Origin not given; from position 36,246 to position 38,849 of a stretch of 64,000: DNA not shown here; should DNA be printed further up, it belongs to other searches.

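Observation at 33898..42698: Seven-gene respiratory module with an unusual order: heptahaem cyt c, FeS, NrfD, MopB, beta-propeller, hexahaem NapC-like, fused DsrMK-like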

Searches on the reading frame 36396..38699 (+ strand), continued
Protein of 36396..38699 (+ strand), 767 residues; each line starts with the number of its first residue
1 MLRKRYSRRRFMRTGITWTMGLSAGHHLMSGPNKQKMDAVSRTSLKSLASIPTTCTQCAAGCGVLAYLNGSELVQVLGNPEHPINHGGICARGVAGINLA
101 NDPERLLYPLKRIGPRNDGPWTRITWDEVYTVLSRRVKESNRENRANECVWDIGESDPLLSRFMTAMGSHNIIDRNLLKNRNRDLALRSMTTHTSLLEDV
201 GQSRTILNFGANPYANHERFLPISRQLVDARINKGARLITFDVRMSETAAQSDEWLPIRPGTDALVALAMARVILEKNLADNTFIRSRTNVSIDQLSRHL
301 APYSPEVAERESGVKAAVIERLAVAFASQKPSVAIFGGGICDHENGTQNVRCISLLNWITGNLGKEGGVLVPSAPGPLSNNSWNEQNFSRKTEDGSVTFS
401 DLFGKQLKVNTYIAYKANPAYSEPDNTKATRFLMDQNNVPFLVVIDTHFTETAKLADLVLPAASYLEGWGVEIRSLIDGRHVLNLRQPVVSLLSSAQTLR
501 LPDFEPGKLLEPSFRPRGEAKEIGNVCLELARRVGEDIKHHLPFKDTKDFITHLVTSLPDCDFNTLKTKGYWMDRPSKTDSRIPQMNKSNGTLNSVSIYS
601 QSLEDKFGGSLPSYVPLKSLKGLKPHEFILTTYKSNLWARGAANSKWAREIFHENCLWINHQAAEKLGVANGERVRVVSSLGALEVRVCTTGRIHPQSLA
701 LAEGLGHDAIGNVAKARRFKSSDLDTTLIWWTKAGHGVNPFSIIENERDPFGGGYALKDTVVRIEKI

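Call 20: search_protein_representatives(protein=window:36396-38699:+)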
Query: 767 residues. Proteins with E-value up to 0.001 (for the whole library): 14474; up to 1e-10: 6029; up to 1e-30: 1031. The best 150 are listed.
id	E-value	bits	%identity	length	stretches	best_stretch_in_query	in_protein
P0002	0.0e+00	1321.3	100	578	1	190-767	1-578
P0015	0.0e+00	1038.4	60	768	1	1-767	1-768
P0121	1.5e-170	585.7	39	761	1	7-767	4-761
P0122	3.0e-163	561.5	40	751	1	50-767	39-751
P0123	1.6e-155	536.0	37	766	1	5-766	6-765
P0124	5.9e-154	530.8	40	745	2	7-492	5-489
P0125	9.0e-152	523.6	53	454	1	2-453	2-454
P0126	4.3e-145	501.5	37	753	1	6-764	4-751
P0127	8.4e-142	490.6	38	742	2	7-491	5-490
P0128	2.7e-141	488.9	38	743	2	48-490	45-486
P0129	8.3e-138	477.4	38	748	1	7-767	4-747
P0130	1.7e-135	469.7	37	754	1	5-765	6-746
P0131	3.0e-135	468.9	36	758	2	8-490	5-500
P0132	2.1e-134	466.2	38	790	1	7-767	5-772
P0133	9.0e-133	460.7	39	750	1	8-766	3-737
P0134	3.3e-131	455.6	35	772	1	6-766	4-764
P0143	8.8e-119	414.5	37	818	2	7-494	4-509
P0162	1.1e-95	338.1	37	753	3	50-491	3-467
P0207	4.3e-63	230.4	37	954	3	49-369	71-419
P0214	1.6e-60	221.9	32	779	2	54-494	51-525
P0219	8.7e-60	219.4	34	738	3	54-376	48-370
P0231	2.7e-56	207.9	34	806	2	51-493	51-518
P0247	1.8e-54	201.9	32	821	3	8-490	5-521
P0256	7.5e-54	199.8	31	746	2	52-493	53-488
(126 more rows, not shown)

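Call 22: find_encoding_contigs(protein=P0121, flank=10000, max_places=2)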
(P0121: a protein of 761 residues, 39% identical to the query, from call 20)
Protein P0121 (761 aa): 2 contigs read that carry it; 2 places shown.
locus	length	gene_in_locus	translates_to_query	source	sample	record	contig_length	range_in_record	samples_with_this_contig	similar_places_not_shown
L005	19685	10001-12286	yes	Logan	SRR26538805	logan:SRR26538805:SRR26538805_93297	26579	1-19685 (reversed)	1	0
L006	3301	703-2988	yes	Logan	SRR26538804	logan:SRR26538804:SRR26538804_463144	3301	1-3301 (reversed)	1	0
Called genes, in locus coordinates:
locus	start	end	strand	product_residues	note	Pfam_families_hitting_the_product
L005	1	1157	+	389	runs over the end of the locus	PF01208:URO-D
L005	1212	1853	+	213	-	PF02607:B12-binding_2, PF02310:B12-binding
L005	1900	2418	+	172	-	PF13237:Fer4_10 (weak), PF13247:Fer4_11, PF14697:Fer4_21 (weak), PF12838:Fer4_7 (weak), PF13187:Fer4_9 (weak), PF25160:LdpA_Fe-S-bd (weak), PF00037:Fer4, PF12837:Fer4_6, +3 more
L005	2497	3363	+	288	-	PF00809:Pterin_bind, PF03599:CdhD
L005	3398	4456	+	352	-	PF01208:URO-D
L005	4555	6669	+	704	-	PF04879:Molybdop_Fe4S4 (weak), PF00384:Molybdopterin, PF01568:Molydop_binding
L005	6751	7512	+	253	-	PF02665:Nitrate_red_gam (weak)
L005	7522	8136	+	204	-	PF13187:Fer4_9 (faint), PF12797:Fer4_2 (faint), PF13237:Fer4_10 (faint), PF13247:Fer4_11, PF12838:Fer4_7 (weak), PF00037:Fer4 (weak), PF12837:Fer4_6 (weak)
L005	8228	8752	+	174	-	PF09699:Paired_CXXCH_1 (faint), PF14522:Cytochrome_C7 (weak), PF13435:Cytochrome_C554 (weak), PF14537:Cytochrom_c3_2 (weak), PF14522:Cytochrome_C7 (weak)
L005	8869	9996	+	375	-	PF03916:NrfD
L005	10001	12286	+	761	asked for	PF04879:Molybdop_Fe4S4, PF00384:Molybdopterin, PF01568:Molydop_binding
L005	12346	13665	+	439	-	PF26549:Tricorn_N (faint)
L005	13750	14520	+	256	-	PF14522:Cytochrome_C7 (faint), PF14537:Cytochrom_c3_2 (faint)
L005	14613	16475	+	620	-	PF00111:Fer2, PF17651:Raco_middle, PF14574:RACo_C_ter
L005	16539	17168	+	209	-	PF02607:B12-binding_2, PF02310:B12-binding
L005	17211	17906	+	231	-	PF09335:VTT_dom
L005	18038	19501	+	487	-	PF06253:MTTB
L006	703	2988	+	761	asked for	PF04879:Molybdop_Fe4S4, PF00384:Molybdopterin, PF01568:Molydop_binding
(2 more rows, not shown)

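Call 23: find_encoding_contigs(protein=P0122, flank=10000, max_places=2)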
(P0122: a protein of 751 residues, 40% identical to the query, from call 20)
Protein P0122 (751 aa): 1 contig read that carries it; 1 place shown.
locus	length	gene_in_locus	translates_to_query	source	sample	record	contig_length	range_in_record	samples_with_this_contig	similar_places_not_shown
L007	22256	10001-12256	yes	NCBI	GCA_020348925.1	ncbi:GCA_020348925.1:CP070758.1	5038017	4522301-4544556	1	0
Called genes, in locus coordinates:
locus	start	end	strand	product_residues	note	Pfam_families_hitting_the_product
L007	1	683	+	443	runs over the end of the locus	PF02881:SRP54_N, PF00448:SRP54, PF02978:SRP_SPB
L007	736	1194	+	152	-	PF00886:Ribosomal_S16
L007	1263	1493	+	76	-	PF13083:KH_KhpA-B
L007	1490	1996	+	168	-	PF01782:RimM, PF05239:PRC, PF24986:PRC_RimM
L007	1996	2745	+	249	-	PF01746:tRNA_m1G_MT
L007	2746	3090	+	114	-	PF01245:Ribosomal_L19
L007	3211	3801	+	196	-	PF01351:RNase_HII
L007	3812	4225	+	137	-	PF08378:NERD, PF02021:UPF0102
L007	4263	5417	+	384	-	PF02771:Acyl-CoA_dh_N, PF02770:Acyl-CoA_dh_M, PF00441:Acyl-CoA_dh_1, PF08028:Acyl-CoA_dh_2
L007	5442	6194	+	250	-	PF01012:ETF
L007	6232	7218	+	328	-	PF01012:ETF, PF00766:ETF_alpha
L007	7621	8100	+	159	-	-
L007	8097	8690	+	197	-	PF13484:Fer4_16 (faint), PF12838:Fer4_7 (weak), PF13247:Fer4_11, PF12838:Fer4_7 (weak), PF13187:Fer4_9 (weak), PF00037:Fer4 (weak), PF12837:Fer4_6 (weak), PF13237:Fer4_10 (weak), +5 more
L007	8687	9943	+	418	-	PF03916:NrfD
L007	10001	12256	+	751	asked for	PF04879:Molybdop_Fe4S4, PF00384:Molybdopterin, PF01568:Molydop_binding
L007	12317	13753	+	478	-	PF26549:Tricorn_N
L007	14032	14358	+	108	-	PF03264:Cytochrom_NNT (weak), PF14522:Cytochrome_C7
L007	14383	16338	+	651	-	PF02665:Nitrate_red_gam, PF12838:Fer4_7 (faint), PF13534:Fer4_17 (faint), PF00037:Fer4 (faint), PF13183:Fer4_8, PF13187:Fer4_9, PF13237:Fer4_10, PF02754:CCG, +2 more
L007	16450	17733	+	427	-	PF07690:MFS_1, PF12832:MFS_1_like, PF11700:ATG22, PF07690:MFS_1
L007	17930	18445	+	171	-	PF08899:DUF1844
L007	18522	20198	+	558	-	PF22694:CtpB_N-like (weak), PF00595:PDZ (weak), PF13180:PDZ_2 (weak), PF17820:PDZ_6, PF03572:Peptidase_S41, PF28547:CHD_PDZ-protease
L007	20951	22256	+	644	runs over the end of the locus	PF00515:TPR_1, PF13414:TPR_11, PF13431:TPR_17, PF13424:TPR_12, PF00515:TPR_1, PF13181:TPR_8, PF13414:TPR_11, PF13432:TPR_16, +25 more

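Call 26: list_cluster_members(proteins=[P0121, P0122, P0123, P0124, P0126, P0127, P0129, P0130, P0132, P0134])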
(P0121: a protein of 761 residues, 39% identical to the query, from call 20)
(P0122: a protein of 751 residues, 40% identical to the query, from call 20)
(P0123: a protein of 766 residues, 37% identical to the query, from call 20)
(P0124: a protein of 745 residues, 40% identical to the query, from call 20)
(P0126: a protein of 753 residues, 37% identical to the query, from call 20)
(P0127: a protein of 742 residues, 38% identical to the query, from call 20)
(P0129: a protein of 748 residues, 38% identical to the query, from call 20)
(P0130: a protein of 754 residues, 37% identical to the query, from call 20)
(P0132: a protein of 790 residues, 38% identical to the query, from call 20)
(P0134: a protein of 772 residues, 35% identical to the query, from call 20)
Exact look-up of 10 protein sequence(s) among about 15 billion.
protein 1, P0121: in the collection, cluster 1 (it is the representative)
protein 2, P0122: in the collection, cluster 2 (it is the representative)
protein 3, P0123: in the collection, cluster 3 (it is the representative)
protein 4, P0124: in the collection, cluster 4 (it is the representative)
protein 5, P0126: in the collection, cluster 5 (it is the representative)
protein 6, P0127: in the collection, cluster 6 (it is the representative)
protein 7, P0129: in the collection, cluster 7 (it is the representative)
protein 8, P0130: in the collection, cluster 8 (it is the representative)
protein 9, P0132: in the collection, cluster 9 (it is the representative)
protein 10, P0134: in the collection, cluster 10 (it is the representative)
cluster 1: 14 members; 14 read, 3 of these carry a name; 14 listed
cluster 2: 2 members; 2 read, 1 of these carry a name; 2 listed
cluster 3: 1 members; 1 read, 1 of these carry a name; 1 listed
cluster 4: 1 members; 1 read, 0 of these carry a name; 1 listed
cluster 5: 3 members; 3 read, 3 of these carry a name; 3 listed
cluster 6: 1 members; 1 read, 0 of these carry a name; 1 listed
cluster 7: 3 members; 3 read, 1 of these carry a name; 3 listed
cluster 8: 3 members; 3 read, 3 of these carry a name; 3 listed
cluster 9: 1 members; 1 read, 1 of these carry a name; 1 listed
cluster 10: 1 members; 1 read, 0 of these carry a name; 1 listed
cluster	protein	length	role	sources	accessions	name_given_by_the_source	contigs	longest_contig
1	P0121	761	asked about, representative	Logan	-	-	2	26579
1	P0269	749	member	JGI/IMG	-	thiosulfate reductase/polysulfide reductase chain A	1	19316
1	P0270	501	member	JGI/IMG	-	thiosulfate reductase/polysulfide reductase chain A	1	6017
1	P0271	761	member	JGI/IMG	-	thiosulfate reductase/polysulfide reductase chain A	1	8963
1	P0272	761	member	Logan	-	-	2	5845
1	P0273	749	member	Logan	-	-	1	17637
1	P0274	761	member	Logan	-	-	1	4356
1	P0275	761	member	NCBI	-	-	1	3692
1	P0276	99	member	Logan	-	-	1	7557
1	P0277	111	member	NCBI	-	-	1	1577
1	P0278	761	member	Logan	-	-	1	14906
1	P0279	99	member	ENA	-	-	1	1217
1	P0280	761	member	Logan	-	-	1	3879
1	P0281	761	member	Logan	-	-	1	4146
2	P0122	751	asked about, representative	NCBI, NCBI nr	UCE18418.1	MAG: molybdopterin-dependent oxidoreductase [Gemmatimonadota bacterium]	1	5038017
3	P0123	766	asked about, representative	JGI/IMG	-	anaerobic selenocysteine-containing dehydrogenase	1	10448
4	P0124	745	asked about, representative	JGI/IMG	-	-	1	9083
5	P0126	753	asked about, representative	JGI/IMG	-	anaerobic selenocysteine-containing dehydrogenase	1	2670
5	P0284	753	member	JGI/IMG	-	anaerobic selenocysteine-containing dehydrogenase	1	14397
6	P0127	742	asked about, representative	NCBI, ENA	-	-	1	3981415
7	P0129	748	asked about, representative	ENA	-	-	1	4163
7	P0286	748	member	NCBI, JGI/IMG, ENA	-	-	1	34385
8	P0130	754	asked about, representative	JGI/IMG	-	thiosulfate reductase / polysulfide reductase chain A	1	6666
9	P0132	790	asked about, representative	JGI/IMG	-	anaerobic selenocysteine-containing dehydrogenase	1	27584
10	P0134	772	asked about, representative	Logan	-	-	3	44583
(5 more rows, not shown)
